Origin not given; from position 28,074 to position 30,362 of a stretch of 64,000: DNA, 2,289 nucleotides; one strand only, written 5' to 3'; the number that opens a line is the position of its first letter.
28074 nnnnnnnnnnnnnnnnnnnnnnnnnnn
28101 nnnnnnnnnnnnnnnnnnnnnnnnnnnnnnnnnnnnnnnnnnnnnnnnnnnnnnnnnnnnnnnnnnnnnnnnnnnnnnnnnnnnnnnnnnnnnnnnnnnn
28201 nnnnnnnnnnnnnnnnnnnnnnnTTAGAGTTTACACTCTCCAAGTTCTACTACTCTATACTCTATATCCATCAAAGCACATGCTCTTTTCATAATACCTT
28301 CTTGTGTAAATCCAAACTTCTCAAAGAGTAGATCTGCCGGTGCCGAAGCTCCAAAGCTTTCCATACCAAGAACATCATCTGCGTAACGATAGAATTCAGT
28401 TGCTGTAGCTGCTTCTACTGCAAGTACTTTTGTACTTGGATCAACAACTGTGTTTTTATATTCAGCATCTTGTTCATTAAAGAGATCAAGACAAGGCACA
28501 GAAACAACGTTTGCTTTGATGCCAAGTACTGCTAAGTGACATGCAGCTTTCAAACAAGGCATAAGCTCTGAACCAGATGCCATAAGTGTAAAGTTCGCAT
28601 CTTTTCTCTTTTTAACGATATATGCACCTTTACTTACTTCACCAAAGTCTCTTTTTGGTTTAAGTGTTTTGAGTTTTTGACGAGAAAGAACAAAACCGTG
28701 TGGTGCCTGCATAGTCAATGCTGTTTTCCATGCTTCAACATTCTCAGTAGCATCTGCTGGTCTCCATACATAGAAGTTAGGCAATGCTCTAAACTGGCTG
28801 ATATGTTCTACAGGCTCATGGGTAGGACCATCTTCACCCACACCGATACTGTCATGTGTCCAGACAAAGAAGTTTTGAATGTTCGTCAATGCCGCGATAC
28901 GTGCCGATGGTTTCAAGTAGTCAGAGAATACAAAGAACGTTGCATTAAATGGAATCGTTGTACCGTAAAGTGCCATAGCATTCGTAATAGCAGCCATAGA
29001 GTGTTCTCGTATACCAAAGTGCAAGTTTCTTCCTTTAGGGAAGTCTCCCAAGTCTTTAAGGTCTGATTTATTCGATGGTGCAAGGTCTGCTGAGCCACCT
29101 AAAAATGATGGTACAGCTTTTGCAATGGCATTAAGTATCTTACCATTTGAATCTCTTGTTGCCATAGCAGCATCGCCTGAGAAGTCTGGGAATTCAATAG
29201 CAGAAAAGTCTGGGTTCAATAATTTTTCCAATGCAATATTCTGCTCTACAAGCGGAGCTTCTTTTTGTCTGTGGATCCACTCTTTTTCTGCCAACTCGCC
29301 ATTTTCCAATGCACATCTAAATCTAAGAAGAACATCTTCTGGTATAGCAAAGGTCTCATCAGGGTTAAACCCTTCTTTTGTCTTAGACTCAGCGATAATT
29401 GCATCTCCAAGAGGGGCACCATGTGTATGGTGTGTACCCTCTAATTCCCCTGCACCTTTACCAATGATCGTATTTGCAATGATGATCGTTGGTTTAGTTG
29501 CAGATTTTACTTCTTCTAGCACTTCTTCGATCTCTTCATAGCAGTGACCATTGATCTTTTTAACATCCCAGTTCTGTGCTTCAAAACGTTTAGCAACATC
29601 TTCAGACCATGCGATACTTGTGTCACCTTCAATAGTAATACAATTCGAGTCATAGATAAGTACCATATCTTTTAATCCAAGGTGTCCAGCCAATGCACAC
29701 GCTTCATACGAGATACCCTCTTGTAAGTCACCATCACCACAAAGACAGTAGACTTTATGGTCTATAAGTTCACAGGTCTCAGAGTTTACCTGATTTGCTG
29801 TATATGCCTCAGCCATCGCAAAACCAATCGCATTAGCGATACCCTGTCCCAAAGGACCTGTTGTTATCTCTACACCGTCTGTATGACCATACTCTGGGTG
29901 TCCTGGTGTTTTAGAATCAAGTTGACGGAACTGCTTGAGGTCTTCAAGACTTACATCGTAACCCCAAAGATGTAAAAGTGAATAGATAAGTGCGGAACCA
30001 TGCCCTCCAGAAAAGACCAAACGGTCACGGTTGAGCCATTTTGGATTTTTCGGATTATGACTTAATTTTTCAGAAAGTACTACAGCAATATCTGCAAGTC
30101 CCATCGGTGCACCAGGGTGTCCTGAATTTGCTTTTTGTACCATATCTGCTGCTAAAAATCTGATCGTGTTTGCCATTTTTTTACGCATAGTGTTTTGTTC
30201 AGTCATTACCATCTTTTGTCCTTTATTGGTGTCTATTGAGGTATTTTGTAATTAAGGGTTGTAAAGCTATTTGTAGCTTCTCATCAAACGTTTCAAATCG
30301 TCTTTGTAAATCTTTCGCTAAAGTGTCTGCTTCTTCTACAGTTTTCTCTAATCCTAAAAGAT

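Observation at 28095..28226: ERIC-like element (copy 1) in a Campylobacterota genome, inserted at the tkt stop codon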

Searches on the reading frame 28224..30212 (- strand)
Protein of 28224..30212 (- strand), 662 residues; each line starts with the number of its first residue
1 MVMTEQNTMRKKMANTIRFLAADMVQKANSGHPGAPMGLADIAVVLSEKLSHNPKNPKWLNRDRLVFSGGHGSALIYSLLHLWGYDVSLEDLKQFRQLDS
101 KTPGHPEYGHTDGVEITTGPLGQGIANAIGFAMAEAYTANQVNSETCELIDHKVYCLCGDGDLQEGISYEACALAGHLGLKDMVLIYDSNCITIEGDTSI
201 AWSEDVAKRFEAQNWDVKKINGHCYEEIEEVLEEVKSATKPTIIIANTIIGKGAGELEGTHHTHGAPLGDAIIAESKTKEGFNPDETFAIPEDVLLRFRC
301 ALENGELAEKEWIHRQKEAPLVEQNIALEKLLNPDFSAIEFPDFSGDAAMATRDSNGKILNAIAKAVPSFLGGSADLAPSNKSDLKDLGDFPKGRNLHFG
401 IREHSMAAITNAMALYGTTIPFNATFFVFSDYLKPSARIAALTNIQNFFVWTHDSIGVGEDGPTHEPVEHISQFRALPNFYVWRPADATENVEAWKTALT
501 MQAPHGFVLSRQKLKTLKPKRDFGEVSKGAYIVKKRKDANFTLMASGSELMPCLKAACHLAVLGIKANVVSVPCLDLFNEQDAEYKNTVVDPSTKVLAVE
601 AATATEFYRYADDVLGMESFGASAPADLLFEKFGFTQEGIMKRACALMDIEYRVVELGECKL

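Call 15: find_encoding_contigs(protein=window:28224-30212:-, flank=3000, max_places=6)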
Protein window:28224-30212:- (662 aa): 1 contig read that carries it; 1 place shown.
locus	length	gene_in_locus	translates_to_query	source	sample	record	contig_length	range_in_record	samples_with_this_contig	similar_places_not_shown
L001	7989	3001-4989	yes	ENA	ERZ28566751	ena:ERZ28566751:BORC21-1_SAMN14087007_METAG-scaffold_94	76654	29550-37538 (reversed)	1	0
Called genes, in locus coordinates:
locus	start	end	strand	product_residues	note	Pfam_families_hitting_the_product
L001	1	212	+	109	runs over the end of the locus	-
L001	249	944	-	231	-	PF00106:adh_short, PF13561:adh_short_C2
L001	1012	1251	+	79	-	-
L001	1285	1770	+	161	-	PF01202:SKI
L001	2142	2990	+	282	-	PF00348:polyprenyl_synt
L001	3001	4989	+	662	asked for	PF00456:Transketolase_N, PF13292:DXP_synthase_N (faint), PF02779:Transket_pyr, PF02780:Transketolase_C, PF22613:Transketolase_C_1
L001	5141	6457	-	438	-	PF07690:MFS_1, PF00083:Sugar_tr, PF07690:MFS_1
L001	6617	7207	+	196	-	PF01725:Ham1p_like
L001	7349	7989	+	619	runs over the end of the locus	PF25448:DUF7897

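Call 59: find_homologous_proteins(query=window:28224-30212:-, max_evalue=1e-100)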
Query window:28224-30212:- (662 aa): 7999 proteins with E <= 1e-100 among 8000 candidates; the best 120 are listed.
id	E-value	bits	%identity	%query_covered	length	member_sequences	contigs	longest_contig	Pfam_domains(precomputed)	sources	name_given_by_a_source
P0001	0.0e+0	1528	100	100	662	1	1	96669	PF13292.12,PF22613.2,PF02780.26,PF02779.30,PF00456.27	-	-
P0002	0.0e+0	1491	97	100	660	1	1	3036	PF13292.12,PF22613.2,PF02780.26,PF02779.30,PF00456.27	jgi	-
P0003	0.0e+0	1488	97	100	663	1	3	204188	PF13292.12,PF22613.2,PF02780.26,PF02779.30,PF00456.27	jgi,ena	-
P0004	0.0e+0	1475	95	100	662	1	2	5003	PF13292.12,PF22613.2,PF02780.26,PF02779.30,PF00456.27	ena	-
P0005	0.0e+0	1471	95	100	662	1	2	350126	PF13292.12,PF22613.2,PF02780.26,PF02779.30,PF00456.27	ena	-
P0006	0.0e+0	1470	95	100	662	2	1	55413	PF13292.12,PF22613.2,PF02780.26,PF02779.30,PF00456.27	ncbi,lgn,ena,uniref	ncbi:MAG: transketolase [Sulfurovum sp.]|uniref:transketolase n=1 Tax=Sulfurovum sp. TaxID=1969726 R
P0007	0.0e+0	1468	95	100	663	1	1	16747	PF13292.12,PF22613.2,PF02780.26,PF02779.30,PF00456.27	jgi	-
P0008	0.0e+0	1467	95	100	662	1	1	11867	PF13292.12,PF22613.2,PF02780.26,PF02779.30,PF00456.27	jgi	-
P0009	0.0e+0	1466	95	100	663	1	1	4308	PF13292.12,PF22613.2,PF02780.26,PF02779.30,PF00456.27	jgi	-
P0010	0.0e+0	1465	94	100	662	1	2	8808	PF13292.12,PF22613.2,PF02780.26,PF02779.30,PF00456.27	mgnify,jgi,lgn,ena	mgnify:CR=1 FL=1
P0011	0.0e+0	1464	95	100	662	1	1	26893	PF13292.12,PF22613.2,PF02780.26,PF02779.30,PF00456.27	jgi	jgi:transketolase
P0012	0.0e+0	1462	94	100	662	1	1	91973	PF13292.12,PF22613.2,PF02780.26,PF02779.30,PF00456.27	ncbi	-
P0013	0.0e+0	1462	94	100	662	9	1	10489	PF13292.12,PF22613.2,PF02780.26,PF02779.30,PF00456.27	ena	-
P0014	0.0e+0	1462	94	100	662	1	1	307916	PF13292.12,PF22613.2,PF02780.26,PF02779.30,PF00456.27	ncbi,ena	-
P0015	0.0e+0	1462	95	100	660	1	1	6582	PF13292.12,PF22613.2,PF02780.26,PF02779.30,PF00456.27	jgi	-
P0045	0.0e+0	1433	92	100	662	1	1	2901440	PF13292.12,PF22613.2,PF02780.26,PF02779.30,PF00456.27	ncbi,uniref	ncbi:transketolase [Sulfurovum sp. CS9]|uniref:transketolase n=1 Tax=Sulfurovum sp. CS9 TaxID=339114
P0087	0.0e+0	1412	91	100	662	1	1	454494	PF13292.12,PF22613.2,PF02780.26,PF02779.30,PF00456.27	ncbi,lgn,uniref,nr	ncbi:transketolase [Sulfurovum sp. TSL6]|uniref:transketolase n=1 Tax=Sulfurovum sp. TSL6 TaxID=2826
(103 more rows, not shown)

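Call 60: find_encoding_contigs(protein=P0045, flank=10000, max_places=2)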
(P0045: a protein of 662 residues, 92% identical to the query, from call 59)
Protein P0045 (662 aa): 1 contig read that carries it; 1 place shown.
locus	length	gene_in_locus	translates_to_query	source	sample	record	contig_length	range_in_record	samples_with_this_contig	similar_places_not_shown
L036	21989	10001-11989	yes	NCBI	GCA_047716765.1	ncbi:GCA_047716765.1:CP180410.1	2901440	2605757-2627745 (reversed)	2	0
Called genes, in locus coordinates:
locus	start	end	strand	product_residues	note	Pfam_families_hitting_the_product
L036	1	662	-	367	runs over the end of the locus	PF01527:HTH_Tnp_1, PF13384:HTH_23 (faint), PF13276:HTH_21 (weak), PF00665:rve, PF13683:rve_3, PF13333:rve_2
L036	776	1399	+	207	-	PF00271:Helicase_C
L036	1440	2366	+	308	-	PF03008:DUF234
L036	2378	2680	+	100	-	-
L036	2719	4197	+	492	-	PF11074:DUF2779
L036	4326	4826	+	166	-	PF01863:YgjP-like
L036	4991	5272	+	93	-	PF14333:DUF4389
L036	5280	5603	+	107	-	-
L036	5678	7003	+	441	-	PF03023:MurJ (faint), PF01554:MatE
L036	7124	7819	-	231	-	PF00106:adh_short, PF13561:adh_short_C2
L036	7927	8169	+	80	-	-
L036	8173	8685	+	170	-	PF13671:AAA_33 (faint), PF01202:SKI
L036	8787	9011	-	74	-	-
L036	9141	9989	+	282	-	PF00348:polyprenyl_synt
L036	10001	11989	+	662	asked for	PF00456:Transketolase_N, PF13292:DXP_synthase_N (faint), PF02779:Transket_pyr, PF02780:Transketolase_C, PF22613:Transketolase_C_1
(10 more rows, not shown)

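Call 61: find_encoding_contigs(protein=P0003, flank=10000, max_places=2)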
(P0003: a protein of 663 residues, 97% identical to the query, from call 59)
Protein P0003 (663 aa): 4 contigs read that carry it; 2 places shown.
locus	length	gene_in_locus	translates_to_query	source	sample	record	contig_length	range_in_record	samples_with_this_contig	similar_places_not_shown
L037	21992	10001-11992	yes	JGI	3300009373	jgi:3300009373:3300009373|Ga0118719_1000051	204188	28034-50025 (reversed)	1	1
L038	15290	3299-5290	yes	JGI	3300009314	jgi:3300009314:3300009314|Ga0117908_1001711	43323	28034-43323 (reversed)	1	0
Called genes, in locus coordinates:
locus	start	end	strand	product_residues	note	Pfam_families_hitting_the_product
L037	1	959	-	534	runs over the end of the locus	PF00890:FAD_binding_2, PF01266:DAO, PF01494:FAD_binding_3 (weak), PF03486:HI0933_like, PF07992:Pyr_redox_2 (weak), PF02910:Succ_DH_flav_C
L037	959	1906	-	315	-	PF00389:2-Hacid_dh, PF02826:2-Hacid_dh_C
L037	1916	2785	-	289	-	-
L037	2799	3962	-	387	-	PF22660:RS_preATP-grasp-like, PF02222:ATP-grasp, PF02786:CPSase_L_D2 (weak), PF07478:Dala_Dala_lig_C (weak), PF21244:PurT_C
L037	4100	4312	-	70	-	PF01165:Ribosomal_S21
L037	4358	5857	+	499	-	PF03853:YjeF_N, PF01256:Carb_kinase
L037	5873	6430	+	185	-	PF00551:Formyl_trans_N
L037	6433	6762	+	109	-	-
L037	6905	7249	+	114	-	-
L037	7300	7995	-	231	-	PF00106:adh_short, PF13561:adh_short_C2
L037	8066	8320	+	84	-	-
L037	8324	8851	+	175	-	PF13238:AAA_18 (weak), PF01202:SKI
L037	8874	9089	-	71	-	-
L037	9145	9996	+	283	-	PF00348:polyprenyl_synt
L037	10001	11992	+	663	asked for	PF00456:Transketolase_N, PF13292:DXP_synthase_N (faint), PF02779:Transket_pyr, PF02780:Transketolase_C, PF22613:Transketolase_C_1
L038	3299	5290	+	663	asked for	PF00456:Transketolase_N, PF13292:DXP_synthase_N (faint), PF02779:Transket_pyr, PF02780:Transketolase_C, PF22613:Transketolase_C_1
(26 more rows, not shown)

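Call 62: find_encoding_contigs(protein=P0087, flank=10000, max_places=2)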
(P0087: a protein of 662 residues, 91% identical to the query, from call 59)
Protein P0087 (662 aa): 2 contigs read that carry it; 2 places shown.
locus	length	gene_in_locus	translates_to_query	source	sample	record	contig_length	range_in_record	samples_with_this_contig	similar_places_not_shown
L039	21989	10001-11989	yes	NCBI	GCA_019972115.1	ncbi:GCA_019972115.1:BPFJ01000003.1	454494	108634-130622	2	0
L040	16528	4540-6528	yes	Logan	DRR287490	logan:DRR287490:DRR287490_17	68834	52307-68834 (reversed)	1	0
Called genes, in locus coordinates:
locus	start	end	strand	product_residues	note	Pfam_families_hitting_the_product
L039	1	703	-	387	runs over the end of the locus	PF22660:RS_preATP-grasp-like, PF02222:ATP-grasp, PF02786:CPSase_L_D2, PF07478:Dala_Dala_lig_C, PF02655:ATP-grasp_3 (weak), PF21244:PurT_C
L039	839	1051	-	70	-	PF01165:Ribosomal_S21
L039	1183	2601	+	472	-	PF03853:YjeF_N, PF01256:Carb_kinase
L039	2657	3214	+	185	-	PF00551:Formyl_trans_N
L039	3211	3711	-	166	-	PF02834:LigT_PEase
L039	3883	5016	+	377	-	PF02163:Peptidase_M50, PF13398:Peptidase_M50B (weak), PF02163:Peptidase_M50, PF00571:CBS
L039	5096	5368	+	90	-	PF14333:DUF4389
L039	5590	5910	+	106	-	-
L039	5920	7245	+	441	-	PF03023:MurJ (faint), PF01554:MatE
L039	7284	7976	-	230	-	PF00106:adh_short, PF01370:Epimerase (weak), PF13561:adh_short_C2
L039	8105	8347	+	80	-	-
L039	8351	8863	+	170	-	PF13238:AAA_18 (weak), PF13671:AAA_33 (faint), PF01202:SKI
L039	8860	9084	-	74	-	-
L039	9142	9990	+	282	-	PF00348:polyprenyl_synt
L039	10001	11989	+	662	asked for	PF00456:Transketolase_N, PF13292:DXP_synthase_N (faint), PF02779:Transket_pyr, PF02780:Transketolase_C, PF22613:Transketolase_C_1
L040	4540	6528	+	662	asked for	PF00456:Transketolase_N, PF13292:DXP_synthase_N (faint), PF02779:Transket_pyr, PF02780:Transketolase_C, PF22613:Transketolase_C_1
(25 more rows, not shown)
